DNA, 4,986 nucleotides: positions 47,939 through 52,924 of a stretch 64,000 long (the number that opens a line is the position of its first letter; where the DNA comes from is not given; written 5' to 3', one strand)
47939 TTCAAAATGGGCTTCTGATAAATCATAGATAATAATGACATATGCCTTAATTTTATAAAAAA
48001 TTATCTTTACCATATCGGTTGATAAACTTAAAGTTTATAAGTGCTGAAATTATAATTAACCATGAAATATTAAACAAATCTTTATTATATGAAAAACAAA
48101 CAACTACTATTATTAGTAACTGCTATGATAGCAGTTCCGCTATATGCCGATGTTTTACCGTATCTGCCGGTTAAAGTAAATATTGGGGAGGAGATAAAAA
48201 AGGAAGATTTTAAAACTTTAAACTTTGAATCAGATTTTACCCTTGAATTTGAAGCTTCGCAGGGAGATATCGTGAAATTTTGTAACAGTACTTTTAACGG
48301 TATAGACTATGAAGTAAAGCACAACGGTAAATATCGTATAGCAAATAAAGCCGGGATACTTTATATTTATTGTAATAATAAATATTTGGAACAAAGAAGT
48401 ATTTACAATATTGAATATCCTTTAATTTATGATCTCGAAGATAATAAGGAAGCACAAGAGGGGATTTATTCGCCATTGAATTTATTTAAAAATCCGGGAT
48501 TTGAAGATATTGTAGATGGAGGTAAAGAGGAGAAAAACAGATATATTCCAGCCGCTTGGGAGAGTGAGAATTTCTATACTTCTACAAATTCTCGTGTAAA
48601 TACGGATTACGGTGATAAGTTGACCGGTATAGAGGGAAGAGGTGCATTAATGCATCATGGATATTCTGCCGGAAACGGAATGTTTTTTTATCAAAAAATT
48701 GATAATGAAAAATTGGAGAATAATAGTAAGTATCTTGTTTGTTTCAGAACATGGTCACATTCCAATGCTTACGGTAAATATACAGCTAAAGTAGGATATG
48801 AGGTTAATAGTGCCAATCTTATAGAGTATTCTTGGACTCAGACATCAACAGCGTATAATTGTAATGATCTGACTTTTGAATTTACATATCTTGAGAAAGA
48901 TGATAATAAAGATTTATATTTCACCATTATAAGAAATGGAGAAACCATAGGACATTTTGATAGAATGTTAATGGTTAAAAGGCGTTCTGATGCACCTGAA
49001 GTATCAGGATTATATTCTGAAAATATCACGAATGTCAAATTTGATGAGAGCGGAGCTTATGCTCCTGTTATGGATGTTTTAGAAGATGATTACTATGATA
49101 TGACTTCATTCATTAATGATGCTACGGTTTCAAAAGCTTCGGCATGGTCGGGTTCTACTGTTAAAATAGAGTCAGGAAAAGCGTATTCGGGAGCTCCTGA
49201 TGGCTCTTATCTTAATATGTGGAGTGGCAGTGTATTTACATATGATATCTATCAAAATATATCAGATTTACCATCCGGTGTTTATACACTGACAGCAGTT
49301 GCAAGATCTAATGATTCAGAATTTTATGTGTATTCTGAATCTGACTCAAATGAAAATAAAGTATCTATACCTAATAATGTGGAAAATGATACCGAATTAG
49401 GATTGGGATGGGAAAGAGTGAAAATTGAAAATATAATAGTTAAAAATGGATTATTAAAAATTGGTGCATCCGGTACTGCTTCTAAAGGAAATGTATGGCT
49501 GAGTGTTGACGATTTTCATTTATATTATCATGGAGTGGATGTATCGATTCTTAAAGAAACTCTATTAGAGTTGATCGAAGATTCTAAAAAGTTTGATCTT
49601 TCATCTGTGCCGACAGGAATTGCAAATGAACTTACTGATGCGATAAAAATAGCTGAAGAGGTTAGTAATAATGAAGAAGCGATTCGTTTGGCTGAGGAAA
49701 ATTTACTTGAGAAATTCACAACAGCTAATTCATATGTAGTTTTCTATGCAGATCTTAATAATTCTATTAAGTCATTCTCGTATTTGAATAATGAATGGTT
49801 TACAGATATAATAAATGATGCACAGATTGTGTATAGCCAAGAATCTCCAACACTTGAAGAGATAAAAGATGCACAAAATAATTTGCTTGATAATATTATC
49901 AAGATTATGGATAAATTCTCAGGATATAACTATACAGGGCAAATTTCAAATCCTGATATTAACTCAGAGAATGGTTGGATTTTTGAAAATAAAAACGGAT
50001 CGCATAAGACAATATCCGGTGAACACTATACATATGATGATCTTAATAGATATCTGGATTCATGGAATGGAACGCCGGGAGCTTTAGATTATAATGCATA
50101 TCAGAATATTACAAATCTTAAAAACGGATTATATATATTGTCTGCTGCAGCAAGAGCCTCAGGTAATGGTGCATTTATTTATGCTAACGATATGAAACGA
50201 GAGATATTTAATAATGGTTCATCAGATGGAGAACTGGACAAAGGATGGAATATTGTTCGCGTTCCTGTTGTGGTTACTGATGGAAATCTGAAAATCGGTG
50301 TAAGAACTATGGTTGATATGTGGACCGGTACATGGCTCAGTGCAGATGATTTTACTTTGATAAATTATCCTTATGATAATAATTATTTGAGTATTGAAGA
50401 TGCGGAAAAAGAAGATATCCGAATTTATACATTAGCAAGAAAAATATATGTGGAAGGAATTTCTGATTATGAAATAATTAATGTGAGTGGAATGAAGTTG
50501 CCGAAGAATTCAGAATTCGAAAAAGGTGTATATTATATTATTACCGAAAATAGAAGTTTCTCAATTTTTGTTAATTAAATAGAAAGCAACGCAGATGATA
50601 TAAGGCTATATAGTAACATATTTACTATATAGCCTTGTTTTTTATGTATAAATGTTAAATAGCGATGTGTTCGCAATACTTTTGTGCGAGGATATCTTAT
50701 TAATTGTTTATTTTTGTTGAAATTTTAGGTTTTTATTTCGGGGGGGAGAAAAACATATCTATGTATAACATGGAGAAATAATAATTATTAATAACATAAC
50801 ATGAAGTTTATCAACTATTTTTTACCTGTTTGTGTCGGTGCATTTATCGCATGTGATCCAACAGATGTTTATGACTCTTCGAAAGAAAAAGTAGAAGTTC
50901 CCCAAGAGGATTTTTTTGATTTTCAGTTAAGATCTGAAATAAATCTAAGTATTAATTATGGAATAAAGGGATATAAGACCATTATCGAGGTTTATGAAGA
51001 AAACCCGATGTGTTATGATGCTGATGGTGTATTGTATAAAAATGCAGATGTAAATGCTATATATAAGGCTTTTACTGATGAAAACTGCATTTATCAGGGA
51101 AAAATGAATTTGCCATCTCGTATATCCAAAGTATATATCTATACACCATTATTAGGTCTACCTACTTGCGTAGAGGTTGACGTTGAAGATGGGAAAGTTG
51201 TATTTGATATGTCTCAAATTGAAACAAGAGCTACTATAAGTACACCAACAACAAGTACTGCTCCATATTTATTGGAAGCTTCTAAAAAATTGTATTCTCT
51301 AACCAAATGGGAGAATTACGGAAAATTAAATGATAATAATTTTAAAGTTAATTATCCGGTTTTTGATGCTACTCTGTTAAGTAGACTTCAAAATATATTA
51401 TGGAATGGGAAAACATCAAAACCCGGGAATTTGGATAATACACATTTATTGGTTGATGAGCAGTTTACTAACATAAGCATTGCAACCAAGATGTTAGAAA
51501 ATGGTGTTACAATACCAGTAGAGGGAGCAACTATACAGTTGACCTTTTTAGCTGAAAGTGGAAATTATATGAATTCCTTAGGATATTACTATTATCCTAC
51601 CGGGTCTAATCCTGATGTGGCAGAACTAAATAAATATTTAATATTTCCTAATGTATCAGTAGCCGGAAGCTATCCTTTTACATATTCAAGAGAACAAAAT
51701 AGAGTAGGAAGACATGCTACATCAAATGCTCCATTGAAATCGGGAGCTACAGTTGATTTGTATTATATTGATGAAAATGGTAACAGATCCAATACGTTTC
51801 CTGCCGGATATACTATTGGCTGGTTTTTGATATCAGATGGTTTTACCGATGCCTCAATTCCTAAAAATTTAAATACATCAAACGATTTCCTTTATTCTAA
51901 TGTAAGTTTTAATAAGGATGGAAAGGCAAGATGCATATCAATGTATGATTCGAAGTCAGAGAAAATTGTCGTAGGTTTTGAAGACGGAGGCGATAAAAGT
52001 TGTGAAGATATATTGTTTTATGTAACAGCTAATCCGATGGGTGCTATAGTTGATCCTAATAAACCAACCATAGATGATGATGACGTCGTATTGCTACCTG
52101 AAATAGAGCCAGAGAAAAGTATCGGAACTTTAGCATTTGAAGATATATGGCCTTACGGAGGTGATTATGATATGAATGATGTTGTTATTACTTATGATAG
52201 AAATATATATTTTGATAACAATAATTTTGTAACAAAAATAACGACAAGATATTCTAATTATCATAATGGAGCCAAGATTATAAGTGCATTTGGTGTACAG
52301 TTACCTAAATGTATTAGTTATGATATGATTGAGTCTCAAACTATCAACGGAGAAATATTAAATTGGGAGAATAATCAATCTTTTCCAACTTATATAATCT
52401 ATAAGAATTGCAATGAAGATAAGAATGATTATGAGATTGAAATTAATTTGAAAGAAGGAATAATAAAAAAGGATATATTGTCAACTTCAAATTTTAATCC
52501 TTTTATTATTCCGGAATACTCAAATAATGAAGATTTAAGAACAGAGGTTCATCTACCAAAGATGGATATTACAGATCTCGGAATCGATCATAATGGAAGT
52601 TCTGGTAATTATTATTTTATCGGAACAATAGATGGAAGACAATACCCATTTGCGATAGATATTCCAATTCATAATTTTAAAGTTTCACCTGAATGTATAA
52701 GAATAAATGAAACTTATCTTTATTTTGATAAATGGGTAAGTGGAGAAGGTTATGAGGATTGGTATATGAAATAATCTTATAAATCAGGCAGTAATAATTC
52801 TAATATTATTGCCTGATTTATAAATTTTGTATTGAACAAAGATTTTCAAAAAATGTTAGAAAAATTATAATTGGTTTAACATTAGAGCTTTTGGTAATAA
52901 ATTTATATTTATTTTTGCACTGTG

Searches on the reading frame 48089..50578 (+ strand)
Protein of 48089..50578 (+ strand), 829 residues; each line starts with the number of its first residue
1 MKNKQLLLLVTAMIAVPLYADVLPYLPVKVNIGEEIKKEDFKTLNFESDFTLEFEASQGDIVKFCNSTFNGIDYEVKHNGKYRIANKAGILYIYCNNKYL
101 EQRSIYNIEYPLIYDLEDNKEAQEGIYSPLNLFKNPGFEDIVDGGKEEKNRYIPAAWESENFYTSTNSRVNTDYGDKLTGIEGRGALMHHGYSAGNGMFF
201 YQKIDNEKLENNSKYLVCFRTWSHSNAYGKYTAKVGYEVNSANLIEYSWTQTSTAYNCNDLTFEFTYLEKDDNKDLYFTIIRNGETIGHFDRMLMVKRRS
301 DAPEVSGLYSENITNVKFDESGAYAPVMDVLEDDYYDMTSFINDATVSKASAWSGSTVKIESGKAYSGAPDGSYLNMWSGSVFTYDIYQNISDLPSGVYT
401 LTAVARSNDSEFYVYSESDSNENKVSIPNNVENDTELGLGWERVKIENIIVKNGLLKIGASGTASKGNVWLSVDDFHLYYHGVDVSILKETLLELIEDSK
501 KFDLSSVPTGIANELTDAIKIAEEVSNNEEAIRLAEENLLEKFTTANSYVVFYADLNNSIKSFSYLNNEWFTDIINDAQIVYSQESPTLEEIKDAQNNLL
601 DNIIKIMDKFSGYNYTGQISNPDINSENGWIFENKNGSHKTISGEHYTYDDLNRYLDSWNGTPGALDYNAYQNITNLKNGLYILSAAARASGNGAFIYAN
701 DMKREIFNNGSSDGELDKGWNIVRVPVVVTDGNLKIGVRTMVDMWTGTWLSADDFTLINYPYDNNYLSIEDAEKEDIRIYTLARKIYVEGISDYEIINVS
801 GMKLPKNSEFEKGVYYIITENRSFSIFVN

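Call 3: search_protein_families(library=pfam, proteins=[window:48089-50578:+], max_evalue=0.1)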
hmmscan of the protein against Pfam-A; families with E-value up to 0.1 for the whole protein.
window:48089-50578:+ (829 aa): 1 family
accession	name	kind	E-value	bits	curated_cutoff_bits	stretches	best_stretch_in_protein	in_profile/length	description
PF12690.13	BsuPI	-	0.019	15.4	22.9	0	193-237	52-96/101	Intracellular proteinase inhibitor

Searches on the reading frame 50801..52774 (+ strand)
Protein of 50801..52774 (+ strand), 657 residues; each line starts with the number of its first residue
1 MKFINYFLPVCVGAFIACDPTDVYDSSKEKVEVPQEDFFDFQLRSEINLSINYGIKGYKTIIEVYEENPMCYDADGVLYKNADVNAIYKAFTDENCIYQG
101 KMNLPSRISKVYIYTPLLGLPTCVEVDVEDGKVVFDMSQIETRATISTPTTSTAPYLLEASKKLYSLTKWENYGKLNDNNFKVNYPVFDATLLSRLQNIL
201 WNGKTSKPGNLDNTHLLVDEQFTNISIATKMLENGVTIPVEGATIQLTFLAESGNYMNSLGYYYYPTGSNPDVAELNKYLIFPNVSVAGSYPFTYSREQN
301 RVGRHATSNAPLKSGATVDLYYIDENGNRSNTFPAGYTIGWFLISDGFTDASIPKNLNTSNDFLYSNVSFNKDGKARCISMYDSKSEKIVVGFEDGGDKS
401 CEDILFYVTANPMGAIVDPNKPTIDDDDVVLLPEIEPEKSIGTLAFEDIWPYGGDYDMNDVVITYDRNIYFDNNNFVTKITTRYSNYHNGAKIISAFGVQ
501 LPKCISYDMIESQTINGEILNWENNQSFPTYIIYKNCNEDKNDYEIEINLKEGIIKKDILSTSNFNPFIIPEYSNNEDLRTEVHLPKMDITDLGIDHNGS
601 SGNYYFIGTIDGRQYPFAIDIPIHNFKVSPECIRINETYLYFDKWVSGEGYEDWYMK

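Call 3: search_protein_families(library=pfam, proteins=[window:50801-52774:+], max_evalue=0.1)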
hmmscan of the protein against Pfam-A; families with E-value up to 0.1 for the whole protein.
window:50801-52774:+ (657 aa): 2 families
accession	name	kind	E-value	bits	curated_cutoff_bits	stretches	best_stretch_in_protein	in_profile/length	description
PF13448.11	DUF4114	-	3.6e-17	63.5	27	2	333-411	1-85/85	Domain of unknown function (DUF4114)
PF16130.10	DUF4842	-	4.7e-17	63.3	22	1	476-655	2-208/208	Domain of unknown function (DUF4842)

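Call 4: search_protein_families(library=ncbifam, proteins=[window:50801-52774:+], max_evalue=0.01)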
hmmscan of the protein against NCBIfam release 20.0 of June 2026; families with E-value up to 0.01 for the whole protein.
window:50801-52774:+ (657 aa): 1 family
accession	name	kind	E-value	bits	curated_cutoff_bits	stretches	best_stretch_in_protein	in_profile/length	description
TIGR04456.1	LruC_dom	domain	1.7e-36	126.7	36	1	442-656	1-243/243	LruC domain-containing protein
